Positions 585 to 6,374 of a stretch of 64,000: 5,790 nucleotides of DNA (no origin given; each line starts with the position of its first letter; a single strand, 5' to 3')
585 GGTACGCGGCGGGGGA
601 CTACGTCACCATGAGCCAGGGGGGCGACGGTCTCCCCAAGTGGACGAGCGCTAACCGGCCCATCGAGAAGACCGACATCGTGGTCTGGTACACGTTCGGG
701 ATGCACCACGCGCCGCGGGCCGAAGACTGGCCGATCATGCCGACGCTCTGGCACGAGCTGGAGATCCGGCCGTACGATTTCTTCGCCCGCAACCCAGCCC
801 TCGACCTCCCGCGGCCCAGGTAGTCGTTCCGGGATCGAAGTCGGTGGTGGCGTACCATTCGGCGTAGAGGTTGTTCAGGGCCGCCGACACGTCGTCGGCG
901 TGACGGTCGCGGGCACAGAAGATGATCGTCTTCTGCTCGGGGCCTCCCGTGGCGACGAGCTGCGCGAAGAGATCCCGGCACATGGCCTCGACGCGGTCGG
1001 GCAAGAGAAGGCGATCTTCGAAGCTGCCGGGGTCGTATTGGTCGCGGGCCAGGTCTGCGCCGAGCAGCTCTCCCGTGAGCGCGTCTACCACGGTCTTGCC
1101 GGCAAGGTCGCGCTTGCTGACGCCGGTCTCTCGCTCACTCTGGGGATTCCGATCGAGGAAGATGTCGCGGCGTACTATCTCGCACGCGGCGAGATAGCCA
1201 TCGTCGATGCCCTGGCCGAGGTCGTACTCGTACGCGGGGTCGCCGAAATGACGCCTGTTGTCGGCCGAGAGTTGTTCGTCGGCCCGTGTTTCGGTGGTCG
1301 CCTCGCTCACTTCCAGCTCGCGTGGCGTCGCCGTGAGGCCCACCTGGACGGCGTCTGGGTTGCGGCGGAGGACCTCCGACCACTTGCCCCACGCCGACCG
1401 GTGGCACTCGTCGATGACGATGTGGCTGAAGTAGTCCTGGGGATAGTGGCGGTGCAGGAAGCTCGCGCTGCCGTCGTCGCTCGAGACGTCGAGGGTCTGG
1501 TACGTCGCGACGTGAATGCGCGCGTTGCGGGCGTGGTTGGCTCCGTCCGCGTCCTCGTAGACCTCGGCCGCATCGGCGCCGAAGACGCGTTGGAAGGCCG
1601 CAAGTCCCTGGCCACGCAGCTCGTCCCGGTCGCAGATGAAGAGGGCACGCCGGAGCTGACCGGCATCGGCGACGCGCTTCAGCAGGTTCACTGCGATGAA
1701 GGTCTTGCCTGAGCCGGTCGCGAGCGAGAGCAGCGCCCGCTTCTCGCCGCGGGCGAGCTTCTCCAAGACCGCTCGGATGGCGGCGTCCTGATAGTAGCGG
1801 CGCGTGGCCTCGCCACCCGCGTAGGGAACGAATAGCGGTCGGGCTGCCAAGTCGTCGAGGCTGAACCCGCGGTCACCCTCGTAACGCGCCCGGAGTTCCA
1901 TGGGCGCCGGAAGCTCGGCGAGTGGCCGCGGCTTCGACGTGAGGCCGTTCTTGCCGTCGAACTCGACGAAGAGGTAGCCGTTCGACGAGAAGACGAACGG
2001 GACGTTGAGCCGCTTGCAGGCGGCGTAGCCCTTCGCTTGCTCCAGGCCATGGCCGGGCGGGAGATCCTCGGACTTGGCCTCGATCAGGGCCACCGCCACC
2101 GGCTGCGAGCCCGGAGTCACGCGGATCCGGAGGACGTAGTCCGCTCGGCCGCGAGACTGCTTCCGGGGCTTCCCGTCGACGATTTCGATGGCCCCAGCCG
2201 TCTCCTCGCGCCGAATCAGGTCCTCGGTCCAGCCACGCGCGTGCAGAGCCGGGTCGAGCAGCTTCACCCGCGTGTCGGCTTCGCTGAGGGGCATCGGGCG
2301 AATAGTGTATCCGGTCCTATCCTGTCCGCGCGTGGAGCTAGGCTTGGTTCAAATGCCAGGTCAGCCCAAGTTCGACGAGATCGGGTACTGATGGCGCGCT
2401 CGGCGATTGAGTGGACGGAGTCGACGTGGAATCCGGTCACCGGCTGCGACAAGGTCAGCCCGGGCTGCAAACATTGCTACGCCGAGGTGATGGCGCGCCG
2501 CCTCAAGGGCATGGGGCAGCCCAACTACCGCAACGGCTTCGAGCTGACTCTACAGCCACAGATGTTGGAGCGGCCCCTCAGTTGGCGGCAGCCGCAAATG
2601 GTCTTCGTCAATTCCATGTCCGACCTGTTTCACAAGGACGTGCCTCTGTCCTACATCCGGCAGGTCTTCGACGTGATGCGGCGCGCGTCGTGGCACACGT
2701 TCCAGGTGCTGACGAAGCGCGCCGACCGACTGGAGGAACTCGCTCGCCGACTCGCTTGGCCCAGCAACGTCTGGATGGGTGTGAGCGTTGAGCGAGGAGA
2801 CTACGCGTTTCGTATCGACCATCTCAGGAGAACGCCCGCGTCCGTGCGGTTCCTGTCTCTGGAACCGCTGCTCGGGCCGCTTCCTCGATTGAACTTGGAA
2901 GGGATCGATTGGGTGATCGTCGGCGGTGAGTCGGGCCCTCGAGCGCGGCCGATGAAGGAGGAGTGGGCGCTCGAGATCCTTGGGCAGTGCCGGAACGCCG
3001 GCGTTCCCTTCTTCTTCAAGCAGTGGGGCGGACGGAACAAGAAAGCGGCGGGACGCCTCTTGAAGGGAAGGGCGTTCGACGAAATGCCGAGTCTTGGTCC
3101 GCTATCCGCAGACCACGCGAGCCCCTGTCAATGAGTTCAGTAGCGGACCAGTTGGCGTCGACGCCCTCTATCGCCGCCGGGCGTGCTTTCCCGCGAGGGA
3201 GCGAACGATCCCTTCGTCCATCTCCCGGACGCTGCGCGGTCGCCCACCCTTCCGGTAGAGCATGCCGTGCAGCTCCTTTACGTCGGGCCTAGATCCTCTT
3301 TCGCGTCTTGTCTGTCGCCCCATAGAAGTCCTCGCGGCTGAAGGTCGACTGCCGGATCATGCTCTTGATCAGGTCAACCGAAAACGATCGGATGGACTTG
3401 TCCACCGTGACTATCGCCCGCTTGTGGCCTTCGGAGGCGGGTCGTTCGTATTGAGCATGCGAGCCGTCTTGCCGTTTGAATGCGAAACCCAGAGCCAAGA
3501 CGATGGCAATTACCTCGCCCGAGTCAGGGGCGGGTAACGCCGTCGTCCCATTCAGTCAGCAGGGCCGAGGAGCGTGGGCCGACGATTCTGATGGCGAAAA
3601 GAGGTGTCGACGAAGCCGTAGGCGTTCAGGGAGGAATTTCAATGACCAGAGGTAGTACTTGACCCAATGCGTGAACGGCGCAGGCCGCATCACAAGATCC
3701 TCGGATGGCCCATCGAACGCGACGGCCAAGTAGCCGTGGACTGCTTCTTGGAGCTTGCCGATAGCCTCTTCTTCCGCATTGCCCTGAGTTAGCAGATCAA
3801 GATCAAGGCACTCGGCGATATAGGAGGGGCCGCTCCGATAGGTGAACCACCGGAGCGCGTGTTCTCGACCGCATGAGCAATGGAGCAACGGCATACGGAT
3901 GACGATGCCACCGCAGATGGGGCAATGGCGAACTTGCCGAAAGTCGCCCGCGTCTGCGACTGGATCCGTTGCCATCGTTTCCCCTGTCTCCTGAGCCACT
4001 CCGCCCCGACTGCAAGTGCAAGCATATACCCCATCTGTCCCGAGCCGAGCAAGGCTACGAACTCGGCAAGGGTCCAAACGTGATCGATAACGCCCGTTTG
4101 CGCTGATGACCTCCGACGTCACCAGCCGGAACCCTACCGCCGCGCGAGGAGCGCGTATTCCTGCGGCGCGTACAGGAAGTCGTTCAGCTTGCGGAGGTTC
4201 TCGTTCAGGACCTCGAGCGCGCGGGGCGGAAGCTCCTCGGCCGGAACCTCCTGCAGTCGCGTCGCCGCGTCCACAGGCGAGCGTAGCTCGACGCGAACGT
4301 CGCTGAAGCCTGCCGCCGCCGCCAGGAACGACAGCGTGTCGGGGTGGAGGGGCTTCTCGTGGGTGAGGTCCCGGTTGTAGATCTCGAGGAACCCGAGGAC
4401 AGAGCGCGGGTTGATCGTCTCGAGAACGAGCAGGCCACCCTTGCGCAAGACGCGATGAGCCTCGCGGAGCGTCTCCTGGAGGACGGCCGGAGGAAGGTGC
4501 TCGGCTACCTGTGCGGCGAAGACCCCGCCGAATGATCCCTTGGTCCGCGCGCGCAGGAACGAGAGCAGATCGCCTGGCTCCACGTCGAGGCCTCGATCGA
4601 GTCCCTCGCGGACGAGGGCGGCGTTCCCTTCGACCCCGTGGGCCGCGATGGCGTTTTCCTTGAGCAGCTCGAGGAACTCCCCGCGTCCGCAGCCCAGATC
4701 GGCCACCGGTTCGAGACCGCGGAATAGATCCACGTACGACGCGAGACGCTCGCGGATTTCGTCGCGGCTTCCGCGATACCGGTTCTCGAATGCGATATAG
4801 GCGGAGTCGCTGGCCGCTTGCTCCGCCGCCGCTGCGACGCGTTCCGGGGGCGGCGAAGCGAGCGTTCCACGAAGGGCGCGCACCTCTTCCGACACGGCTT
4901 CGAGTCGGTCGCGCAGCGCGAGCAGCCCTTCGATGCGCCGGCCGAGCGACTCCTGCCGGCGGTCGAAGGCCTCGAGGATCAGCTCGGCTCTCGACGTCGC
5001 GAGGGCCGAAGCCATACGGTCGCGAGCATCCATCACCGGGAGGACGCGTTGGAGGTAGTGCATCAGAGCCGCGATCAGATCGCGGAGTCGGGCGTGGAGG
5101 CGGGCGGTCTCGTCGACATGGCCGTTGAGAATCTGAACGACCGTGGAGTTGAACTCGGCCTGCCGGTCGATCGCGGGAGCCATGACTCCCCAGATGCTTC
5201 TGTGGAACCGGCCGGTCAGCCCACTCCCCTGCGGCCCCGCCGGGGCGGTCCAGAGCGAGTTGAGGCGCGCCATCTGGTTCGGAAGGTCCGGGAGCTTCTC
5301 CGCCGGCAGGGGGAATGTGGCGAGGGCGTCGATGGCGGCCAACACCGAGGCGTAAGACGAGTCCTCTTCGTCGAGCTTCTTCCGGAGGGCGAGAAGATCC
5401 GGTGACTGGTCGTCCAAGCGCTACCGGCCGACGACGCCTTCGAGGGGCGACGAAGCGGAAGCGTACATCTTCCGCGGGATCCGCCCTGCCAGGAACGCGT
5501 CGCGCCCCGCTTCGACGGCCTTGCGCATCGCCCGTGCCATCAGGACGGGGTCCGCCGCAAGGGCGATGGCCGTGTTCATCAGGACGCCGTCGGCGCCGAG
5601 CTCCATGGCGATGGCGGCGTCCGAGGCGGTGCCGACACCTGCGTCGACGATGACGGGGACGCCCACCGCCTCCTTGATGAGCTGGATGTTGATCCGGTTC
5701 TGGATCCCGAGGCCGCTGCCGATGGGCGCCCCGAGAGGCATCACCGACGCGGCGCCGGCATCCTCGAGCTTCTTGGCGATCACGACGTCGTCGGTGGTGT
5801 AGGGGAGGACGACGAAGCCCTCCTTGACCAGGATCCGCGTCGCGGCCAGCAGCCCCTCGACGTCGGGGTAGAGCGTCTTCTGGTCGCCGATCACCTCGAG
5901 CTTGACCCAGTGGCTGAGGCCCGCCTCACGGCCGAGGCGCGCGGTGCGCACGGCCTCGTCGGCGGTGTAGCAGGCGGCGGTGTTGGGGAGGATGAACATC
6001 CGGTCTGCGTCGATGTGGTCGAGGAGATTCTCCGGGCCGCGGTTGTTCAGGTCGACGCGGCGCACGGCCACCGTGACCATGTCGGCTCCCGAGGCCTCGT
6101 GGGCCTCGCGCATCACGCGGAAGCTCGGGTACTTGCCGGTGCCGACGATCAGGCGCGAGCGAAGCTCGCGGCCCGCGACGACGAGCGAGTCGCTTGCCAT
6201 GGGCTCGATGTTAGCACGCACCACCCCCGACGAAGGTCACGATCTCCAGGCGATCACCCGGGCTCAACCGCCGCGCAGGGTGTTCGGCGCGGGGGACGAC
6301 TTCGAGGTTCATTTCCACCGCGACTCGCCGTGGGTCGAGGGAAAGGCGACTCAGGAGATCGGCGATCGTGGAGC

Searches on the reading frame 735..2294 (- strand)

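Call 21: search_protein_families(library=pfam, proteins=[window:735-2294:-], max_evalue=0.00001)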
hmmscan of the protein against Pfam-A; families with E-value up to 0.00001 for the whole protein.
window:735-2294:- (519 aa): 3 families
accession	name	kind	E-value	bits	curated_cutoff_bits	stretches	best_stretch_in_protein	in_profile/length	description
PF04851.21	ResIII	-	1.2e-35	123.3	22.5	1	165-325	4-163/164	Type III restriction enzyme, res subunit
PF18766.7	SWI2_SNF2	-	6.5e-16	59.1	26.7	1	168-371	1-188/221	SWI2/SNF2 ATPase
PF00270.35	DEAD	-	5.6e-09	36.4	26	1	168-325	3-161/167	DEAD/DEAH box helicase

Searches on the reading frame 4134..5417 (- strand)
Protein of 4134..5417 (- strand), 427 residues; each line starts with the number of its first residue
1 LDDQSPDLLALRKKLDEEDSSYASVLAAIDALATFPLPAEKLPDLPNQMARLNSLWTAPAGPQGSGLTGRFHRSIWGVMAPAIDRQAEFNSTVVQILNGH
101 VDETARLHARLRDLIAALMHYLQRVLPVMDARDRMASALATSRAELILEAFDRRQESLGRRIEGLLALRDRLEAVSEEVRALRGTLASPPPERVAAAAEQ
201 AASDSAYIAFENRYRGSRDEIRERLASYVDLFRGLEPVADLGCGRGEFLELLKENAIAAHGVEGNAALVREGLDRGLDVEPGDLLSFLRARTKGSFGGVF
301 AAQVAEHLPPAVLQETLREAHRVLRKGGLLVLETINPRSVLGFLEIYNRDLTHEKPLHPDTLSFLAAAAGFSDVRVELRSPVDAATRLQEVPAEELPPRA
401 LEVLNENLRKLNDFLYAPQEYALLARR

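Call 21: search_protein_families(library=pfam, proteins=[window:4134-5417:-], max_evalue=0.00001)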
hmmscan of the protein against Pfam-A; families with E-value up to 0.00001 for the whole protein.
window:4134-5417:- (427 aa): 5 families
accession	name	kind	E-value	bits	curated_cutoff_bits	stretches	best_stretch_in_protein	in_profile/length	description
PF13489.12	Methyltransf_23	-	1e-10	42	27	1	230-374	18-162/164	Methyltransferase domain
PF07021.18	MetW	-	1.1e-10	41.9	21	1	236-323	15-105/193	Methionine biosynthesis protein MetW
PF08241.18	Methyltransf_11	-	3.2e-10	41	21.2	1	240-332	2-95/95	Methyltransferase domain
PF13649.12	Methyltransf_25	-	2.4e-09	38.2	27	1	238-328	1-97/97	Methyltransferase domain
PF08242.18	Methyltransf_12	-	6.9e-07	30.4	30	1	240-330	2-98/98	Methyltransferase domain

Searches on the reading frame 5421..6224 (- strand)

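Call 21: search_protein_families(library=pfam, proteins=[window:5421-6224:-], max_evalue=0.00001)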
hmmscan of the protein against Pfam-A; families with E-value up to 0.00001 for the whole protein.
window:5421-6224:- (267 aa): 1 family
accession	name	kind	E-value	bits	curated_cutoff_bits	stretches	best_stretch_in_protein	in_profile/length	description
PF05690.20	ThiG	-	6e-109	363.6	23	1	16-260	2-247/247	Thiazole biosynthesis protein ThiG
